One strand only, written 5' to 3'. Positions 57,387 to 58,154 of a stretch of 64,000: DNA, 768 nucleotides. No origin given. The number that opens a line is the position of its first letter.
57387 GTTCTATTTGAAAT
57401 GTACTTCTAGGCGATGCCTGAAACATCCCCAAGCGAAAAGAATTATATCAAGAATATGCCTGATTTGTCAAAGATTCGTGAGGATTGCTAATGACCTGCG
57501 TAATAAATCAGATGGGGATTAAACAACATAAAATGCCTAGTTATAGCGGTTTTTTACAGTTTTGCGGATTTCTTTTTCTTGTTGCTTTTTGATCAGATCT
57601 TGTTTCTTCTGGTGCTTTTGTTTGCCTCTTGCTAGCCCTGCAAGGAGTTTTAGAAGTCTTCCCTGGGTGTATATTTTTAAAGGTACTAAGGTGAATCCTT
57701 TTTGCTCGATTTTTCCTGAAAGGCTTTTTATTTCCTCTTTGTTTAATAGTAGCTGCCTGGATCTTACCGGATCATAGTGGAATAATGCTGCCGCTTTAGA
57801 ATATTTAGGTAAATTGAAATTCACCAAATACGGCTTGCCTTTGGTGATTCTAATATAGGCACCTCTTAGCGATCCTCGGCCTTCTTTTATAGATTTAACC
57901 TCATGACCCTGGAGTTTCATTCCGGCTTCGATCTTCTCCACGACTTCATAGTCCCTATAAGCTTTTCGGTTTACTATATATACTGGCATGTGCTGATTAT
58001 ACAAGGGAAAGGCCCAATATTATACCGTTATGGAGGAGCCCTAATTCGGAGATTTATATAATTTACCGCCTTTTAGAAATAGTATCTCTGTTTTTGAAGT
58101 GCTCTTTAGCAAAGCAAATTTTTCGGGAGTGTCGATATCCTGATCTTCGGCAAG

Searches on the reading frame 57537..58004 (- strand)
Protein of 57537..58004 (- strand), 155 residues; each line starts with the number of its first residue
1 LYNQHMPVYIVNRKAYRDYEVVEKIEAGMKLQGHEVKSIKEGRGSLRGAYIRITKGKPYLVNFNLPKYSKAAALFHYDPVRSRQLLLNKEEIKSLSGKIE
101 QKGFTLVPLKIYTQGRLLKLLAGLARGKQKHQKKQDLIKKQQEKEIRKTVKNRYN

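Call 12: search_protein_families(library=pfam, max_evalue=0.01, proteins=[window:57537-58004:-])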
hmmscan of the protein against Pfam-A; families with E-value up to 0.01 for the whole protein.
window:57537-58004:- (155 aa): 1 family
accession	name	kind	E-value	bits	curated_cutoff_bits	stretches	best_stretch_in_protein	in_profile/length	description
PF01668.23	SmpB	-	2.5e-44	151.1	27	1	10-151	2-142/143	SmpB protein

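Call 87: find_encoding_contigs(protein=window:57537-58004:-, flank=10000, max_places=6)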
Protein window:57537-58004:- (155 aa): no gene with exactly this product is on record in the collection.
